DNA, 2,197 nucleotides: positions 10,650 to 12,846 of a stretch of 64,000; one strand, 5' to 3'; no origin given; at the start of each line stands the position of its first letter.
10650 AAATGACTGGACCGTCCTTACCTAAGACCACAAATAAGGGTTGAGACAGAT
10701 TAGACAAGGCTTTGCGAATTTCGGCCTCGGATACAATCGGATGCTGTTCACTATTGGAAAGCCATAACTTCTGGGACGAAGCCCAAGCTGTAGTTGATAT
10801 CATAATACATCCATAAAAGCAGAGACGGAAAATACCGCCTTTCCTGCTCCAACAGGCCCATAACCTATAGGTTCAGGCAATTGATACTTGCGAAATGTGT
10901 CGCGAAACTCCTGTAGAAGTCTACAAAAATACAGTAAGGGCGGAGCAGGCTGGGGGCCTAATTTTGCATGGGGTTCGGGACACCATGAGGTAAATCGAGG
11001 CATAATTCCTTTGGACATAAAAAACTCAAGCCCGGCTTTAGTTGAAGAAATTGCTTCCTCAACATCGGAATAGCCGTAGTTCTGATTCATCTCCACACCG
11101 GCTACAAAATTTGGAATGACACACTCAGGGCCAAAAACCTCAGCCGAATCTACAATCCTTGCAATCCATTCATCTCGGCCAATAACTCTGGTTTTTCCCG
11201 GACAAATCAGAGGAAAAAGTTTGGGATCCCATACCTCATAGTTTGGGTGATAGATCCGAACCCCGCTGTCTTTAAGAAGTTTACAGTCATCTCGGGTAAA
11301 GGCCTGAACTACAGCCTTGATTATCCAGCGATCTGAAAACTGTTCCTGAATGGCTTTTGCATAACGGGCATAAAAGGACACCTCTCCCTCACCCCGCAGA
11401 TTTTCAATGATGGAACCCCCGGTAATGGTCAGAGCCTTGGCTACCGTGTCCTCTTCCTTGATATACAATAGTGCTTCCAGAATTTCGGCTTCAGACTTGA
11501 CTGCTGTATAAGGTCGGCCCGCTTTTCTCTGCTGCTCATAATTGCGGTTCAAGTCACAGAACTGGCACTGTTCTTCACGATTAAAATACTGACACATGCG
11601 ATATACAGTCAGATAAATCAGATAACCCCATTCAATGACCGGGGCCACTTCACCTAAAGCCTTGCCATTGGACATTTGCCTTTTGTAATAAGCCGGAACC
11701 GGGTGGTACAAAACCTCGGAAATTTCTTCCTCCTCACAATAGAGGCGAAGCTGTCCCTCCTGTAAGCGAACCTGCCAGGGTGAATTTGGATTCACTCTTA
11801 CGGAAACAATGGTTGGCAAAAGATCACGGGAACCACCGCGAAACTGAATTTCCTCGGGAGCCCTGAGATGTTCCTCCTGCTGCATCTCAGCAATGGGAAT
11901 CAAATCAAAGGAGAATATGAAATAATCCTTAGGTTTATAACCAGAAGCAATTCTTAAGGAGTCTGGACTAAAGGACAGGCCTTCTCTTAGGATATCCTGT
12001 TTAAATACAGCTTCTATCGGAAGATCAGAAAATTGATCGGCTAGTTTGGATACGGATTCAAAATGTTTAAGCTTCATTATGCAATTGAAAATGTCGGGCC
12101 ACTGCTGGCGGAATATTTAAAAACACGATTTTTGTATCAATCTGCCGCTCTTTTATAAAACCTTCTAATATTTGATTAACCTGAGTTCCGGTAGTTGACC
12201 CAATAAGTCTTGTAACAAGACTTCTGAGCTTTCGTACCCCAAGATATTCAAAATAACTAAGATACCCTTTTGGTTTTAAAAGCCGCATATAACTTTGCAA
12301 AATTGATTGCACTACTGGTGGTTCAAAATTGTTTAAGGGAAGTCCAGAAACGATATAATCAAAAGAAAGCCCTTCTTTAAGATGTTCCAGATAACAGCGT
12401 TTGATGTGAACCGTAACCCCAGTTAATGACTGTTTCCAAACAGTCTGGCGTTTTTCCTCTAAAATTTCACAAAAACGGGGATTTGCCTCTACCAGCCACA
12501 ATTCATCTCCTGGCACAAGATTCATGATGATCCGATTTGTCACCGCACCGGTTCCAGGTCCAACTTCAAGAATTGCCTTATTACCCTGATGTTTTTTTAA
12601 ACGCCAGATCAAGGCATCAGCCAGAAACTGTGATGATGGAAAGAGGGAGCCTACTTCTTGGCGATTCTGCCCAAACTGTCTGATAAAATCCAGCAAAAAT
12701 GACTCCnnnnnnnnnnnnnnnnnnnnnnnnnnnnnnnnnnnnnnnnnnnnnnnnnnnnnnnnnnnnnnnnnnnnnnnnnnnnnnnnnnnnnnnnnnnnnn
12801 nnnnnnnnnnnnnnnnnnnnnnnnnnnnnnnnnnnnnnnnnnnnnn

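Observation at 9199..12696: PfaD-family enoyl reductase + Cys-rich radical-SAM-like protein + SAM methyltransferase embedded in the gatAB-glgA operon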

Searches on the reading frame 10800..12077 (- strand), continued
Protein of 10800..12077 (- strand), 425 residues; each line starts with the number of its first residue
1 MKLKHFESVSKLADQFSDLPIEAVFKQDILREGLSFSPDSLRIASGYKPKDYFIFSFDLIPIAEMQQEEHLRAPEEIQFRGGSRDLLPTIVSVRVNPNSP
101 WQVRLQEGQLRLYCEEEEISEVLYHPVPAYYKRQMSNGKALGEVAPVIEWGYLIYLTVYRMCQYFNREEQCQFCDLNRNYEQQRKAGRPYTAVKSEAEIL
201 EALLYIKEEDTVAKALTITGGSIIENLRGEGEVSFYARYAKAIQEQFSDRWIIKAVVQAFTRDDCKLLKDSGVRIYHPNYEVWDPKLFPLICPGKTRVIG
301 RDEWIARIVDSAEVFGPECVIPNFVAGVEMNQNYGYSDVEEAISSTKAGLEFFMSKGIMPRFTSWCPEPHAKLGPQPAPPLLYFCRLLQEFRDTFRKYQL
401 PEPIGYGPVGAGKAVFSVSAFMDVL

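Call 86: search_protein_representatives(protein=window:10800-12077:-)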
Query: 425 residues. Proteins with E-value up to 0.001 (for the whole library): 738; up to 1e-10: 389; up to 1e-30: 113. The best 150 are listed.
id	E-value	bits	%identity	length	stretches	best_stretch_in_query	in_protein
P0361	2.3e-147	507.8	55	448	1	7-425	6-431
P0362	1.6e-128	445.7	57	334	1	93-425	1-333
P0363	2.2e-111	389.3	68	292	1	13-260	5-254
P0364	1.9e-101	356.6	41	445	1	14-424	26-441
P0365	3.3e-92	326.1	38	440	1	14-420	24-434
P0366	4.6e-92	325.6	39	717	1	16-424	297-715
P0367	5.2e-88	312.3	38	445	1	10-424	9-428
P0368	5.3e-88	312.3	59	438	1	124-349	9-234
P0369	7.7e-88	311.7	63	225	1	206-425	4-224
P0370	1.6e-86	307.3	55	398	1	92-350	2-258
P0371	8.7e-86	304.9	39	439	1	14-424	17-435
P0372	1.2e-82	294.6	53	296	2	15-206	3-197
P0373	2.5e-79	283.7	63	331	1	146-348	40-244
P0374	6.7e-79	282.3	34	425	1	8-424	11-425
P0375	4.0e-78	279.7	52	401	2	13-248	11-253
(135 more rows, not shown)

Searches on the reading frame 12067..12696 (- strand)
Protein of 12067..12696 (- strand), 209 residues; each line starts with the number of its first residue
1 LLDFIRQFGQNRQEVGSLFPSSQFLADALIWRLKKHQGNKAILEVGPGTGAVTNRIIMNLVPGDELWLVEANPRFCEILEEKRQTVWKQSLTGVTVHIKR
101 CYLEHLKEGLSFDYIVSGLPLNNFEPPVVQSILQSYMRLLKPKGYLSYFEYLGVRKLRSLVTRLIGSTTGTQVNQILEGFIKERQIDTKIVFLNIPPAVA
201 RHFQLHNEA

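Call 3: search_protein_families(library=pfam, proteins=[window:12067-12696:-], max_evalue=1)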
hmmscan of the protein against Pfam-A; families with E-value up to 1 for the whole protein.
window:12067-12696:- (209 aa): 10 families
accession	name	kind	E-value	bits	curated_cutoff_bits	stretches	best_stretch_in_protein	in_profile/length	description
PF13649.12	Methyltransf_25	-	8.5e-09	36.4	27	1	42-144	1-97/97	Methyltransferase domain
PF08242.18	Methyltransf_12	-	9.9e-09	36.3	30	1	43-146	1-98/98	Methyltransferase domain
PF08241.18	Methyltransf_11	-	6.2e-06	27.2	21.2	1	43-146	1-93/95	Methyltransferase domain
PF00398.26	RrnaAD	-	2.1e-05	24.2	24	1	11-83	4-72/263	Ribosomal RNA adenine dimethylase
PF13847.12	Methyltransf_31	-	3e-05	24.2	27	1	38-147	3-108/145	Methyltransferase domain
PF05185.22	PRMT5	-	0.0056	17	22.9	1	34-119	59-142/171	PRMT5 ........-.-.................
PF01209.24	Ubie_methyltran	-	0.0066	16.3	20.1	1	34-151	43-154/233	ubiE/COQ5 methyltransferase family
PF13489.12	Methyltransf_23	-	0.0075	16.5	27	1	27-147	11-115/164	Methyltransferase domain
PF05891.18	Methyltransf_PK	-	0.021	14.8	27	1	19-80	36-95/218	AdoMet dependent proline di-methyltransferase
PF20922.3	Anamorsin_N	-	0.23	11.6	27.1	1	111-151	51-90/163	Anamorsin, N-terminal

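Call 4: search_protein_families(library=ncbifam, proteins=[window:12067-12696:-], max_evalue=1)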
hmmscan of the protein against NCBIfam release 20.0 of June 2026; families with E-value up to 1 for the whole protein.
window:12067-12696:- (209 aa): 13 families
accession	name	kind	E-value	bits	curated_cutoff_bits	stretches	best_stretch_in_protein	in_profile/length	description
NF045881.1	PLipidMtase_Agro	equivalog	4.5e-12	45.9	250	1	3-126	18-136/197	phospholipid N-methyltransferase PmtA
NF041658.1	ornithlipidmtase_OlsG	equivalog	1e-11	45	350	1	4-146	7-147/191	ornithine lipid N-methyltransferase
NF043040.1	corrin_prot_MT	hypoth_equivalog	2.8e-09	36.7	180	1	38-146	41-145/216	corrinoid protein-associated methyltransferase CpaM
TIGR00755.1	ksgA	equivalog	5.1e-07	29.3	171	1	27-122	19-105/256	16S rRNA (adenine(1518)-N(6)/adenine(1519)-N(6))-dimethyltransferase RsmA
TIGR02072.1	BioC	equivalog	1.5e-06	28.2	184.95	1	24-147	18-131/244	malonyl-ACP O-methyltransferase BioC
NF000499.2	Erm23S_rRNA_broad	equivalog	0.00048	19.6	212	1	32-83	17-65/244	23S ribosomal RNA methyltransferase Erm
NF001244.0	PRK00216.1-5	equivalog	0.0047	16.2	216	1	36-150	46-155/236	bifunctional demethylmenaquinone methyltransferase/2-methoxy-6-polyprenyl-1,4-benzoquinol methylase UbiE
NF011486.0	PRK14896.1-1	equivalog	0.0055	15.8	450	1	36-82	47-90/284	16S ribosomal RNA methyltransferase A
TIGR01934.1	MenG_MenH_UbiE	subfamily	0.0068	15.7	158.35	1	36-153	37-146/223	ubiquinone/menaquinone biosynthesis methyltransferase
TIGR03534.1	RF_mod_PrmC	equivalog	0.02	14.4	199.1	1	25-119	76-164/253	peptide chain release factor N(5)-glutamine methyltransferase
TIGR02469.1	CbiT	equivalog_domain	0.07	13.4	78.3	1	33-85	15-65/124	precorrin-6Y C5,15-methyltransferase (decarboxylating) subunit CbiT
NF041536.1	ArsM_DUF2284_UU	exception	0.1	10.9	575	1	37-147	75-179/459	arsenite methyltransferase/DUF2284 domain selenoprotein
NF011527.0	PRK14968.1-1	equivalog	0.24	11.1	242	1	21-59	20-55/192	putative methyltransferase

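Call 53: find_homologous_proteins(query=window:12067-12696:-)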
Query window:12067-12696:- (209 aa): 915 proteins with E <= 0.001 among 1143 candidates; the best 120 are listed.
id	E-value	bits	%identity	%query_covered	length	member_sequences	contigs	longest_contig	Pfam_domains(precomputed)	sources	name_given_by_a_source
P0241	1.3e-135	468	100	100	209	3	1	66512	PF00398.27,PF13649.13,PF08241.19,PF08242.19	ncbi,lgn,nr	ncbi:MAG: methyltransferase domain-containing protein [Candidatus Cloacimonetes bacterium]|nr:methyl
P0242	3.1e-120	417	88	100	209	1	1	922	PF13847.13,PF00398.27,PF13649.13,PF08241.19,PF08242.19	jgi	jgi:phospholipid N-methyltransferase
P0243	2.0e-101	356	78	100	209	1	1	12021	PF00398.27,PF13649.13,PF08241.19,PF08242.19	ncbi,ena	-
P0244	1.7e-56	209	51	98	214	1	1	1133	PF00398.27,PF13649.13,PF08241.19,PF08242.19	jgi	-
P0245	8.5e-56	207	50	97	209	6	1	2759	PF13649.13,PF08241.19,PF08242.19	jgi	-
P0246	3.8e-53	198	47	99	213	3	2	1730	PF13489.13,PF13649.13,PF08241.19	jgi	jgi:phospholipid N-methyltransferase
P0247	4.2e-53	198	47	99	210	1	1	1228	PF00398.27,PF13489.13,PF02636.24,PF13649.13,PF08241.19,PF08242.19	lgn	-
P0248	4.0e-51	192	46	97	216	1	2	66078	PF13649.13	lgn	-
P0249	2.3e-50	189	46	98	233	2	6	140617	PF13847.13,PF13489.13,PF02636.24,PF13649.13,PF01209.25,PF08241.19,PF08242.19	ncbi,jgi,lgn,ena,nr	ncbi:methyltransferase domain-containing protein [bacterium]|nr:methyltransferase domain-containing 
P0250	4.1e-50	188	46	97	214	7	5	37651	PF13847.13,PF00398.27,PF13489.13,PF05175.21,PF13649.13,PF01209.25,PF08241.19,PF08242.19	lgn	-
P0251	7.6e-50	187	45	97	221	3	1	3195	PF00398.27,PF13649.13,PF08242.19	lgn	-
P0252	2.9e-49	186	45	98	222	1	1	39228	PF13847.13,PF00398.27,PF13489.13,PF02636.24,PF13649.13,PF01209.25,PF08241.19,PF08242.19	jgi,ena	jgi:phosphatidylethanolamine/phosphatidyl-N-methylethanolamine N-methyltransferase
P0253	3.7e-48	182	44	97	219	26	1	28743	-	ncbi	-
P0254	2.3e-44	170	43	97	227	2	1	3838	PF00398.27,PF13489.13,PF13649.13,PF01564.24,PF01209.25,PF08241.19,PF08242.19,PF05891.19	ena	-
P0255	4.2e-44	169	42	97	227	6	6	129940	PF00398.27,PF13489.13,PF13649.13,PF01564.24,PF01209.25,PF08241.19,PF08242.19,PF05891.19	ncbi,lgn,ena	-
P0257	1.9e-43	166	44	97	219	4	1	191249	PF00398.27,PF13649.13,PF08242.19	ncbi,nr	ncbi:MAG: methyltransferase domain-containing protein [Candidatus Riflebacteria bacterium]|nr:methyl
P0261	1.6e-42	164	42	97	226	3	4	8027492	PF00398.27,PF13489.13,PF05175.21,PF13649.13,PF01564.24,PF01209.25,PF08242.19,PF05891.19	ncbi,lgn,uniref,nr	ncbi:methyltransferase domain-containing protein [Gimesia benthica]|uniref:Methyltransferase domain-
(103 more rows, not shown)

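Call 54: find_encoding_contigs(protein=P0261, flank=6000, max_places=1)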
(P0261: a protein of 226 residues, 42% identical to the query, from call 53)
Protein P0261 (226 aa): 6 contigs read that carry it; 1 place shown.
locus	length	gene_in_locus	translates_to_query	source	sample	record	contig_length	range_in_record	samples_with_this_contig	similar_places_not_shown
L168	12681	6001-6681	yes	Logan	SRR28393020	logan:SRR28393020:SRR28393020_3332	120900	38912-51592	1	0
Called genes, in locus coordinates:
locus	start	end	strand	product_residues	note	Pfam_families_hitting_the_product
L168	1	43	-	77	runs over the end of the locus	-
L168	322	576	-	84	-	-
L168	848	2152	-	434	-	PF00437:T2SSE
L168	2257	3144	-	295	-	PF00701:DHDPS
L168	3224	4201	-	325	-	PF03446:NAD_binding_2, PF03807:F420_oxidored (weak), PF14833:NAD_binding_11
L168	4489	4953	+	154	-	-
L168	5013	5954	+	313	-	PF01063:Aminotran_4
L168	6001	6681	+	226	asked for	PF05175:MTS (faint), PF05891:Methyltransf_PK (weak), PF13489:Methyltransf_23 (weak), PF01209:Ubie_methyltran, PF00398:RrnaAD (weak), PF01564:Spermine_synth (weak), PF08242:Methyltransf_12, PF13649:Methyltransf_25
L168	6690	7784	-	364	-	PF10591:SPARC_Ca_bdg (faint), PF22592:FCaBP_EF-hand (faint), PF23564:EF-hand_FSTL1 (faint), PF00036:EF-hand_1 (faint), PF13202:EF-hand_5 (faint), PF13405:EF-hand_6 (faint), PF13499:EF-hand_7 (faint)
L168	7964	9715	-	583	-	PF11832:DUF3352 (faint)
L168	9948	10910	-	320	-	PF00089:Trypsin, PF13365:Trypsin_2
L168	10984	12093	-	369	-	PF01322:Cytochrom_C_2 (weak)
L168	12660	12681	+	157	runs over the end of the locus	-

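Call 55: find_encoding_contigs(protein=P0249, flank=6000, max_places=1)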
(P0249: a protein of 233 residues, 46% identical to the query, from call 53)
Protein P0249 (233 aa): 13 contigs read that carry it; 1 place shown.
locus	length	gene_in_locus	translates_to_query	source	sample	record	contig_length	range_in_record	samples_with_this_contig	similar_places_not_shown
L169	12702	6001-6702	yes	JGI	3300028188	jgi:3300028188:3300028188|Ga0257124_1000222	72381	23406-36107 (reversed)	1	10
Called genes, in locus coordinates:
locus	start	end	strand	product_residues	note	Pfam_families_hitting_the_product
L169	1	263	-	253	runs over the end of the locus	PF00106:adh_short, PF13561:adh_short_C2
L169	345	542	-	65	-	-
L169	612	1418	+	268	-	-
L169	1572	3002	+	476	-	PF01425:Amidase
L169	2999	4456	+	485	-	PF02934:GatB_N, PF02637:GatB_Yqey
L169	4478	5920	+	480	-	PF08323:Glyco_transf_5, PF13439:Glyco_transf_4 (weak), PF13579:Glyco_trans_4_4 (weak), PF00534:Glycos_transf_1, PF13692:Glyco_trans_1_4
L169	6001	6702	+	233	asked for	PF01209:Ubie_methyltran (weak), PF02636:Methyltransf_28 (weak), PF13489:Methyltransf_23 (weak), PF13847:Methyltransf_31 (weak), PF08241:Methyltransf_11 (weak), PF08242:Methyltransf_12, PF13649:Methyltransf_25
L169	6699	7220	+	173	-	PF02525:Flavodoxin_2, PF03358:FMN_red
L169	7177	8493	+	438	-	PF04055:Radical_SAM (weak)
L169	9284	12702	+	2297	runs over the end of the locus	-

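Call 56: find_encoding_contigs(protein=P0257, flank=6000, max_places=1)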
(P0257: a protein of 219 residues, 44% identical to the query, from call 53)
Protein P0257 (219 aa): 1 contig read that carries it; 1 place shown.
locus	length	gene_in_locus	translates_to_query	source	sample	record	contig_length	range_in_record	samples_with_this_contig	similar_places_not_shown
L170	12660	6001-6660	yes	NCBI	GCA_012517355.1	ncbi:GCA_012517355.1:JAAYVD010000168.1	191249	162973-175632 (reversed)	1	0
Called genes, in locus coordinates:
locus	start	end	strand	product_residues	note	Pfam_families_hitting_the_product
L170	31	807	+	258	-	PF05875:Ceramidase (faint)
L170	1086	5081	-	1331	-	PF00498:FHA, PF16697:Yop-YscD_cpl, PF18911:PKD_4 (faint), PF00801:PKD (weak), PF07661:MORN_2 (faint)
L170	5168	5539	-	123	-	-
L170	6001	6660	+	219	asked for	PF00398:RrnaAD (weak), PF08242:Methyltransf_12 (weak), PF13649:Methyltransf_25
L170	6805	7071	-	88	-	-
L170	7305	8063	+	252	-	-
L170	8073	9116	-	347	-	PF00389:2-Hacid_dh, PF03446:NAD_binding_2 (faint), PF02826:2-Hacid_dh_C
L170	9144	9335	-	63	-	PF12797:Fer4_2 (weak), PF12837:Fer4_6 (weak), PF12838:Fer4_7 (faint), PF13237:Fer4_10 (faint), PF00037:Fer4 (weak), PF13459:Fer4_15, PF14697:Fer4_21 (faint), PF13370:Fer4_13, +1 more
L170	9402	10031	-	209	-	PF00440:TetR_N, PF08359:TetR_C_4 (weak), PF17932:TetR_C_24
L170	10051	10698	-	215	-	PF20046:DUF6448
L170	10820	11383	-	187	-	PF01814:Hemerythrin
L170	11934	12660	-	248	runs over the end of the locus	-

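Call 81: search_solved_structures(query=window:12067-12696:-, max_evalue=0.001)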
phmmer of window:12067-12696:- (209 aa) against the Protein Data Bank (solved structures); distinct sequences matched with E-value up to 0.001: 5.
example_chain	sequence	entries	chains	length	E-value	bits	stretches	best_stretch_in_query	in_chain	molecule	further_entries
9ko3_A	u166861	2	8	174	1.3e-06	31.4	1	12-134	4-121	Methyltransferase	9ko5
3orh_A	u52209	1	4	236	0.00026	24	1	41-204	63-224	Guanidinoacetate N-methyltransferase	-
1khh_A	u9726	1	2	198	0.00035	23.5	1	41-204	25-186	Guanidinoacetate methyltransferase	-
1p1b_A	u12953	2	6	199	0.00036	23.5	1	41-204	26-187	Guanidinoacetate N-methyltransferase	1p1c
1xcj_A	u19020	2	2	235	0.00061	22.7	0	41-204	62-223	Guanidinoacetate N-methyltransferase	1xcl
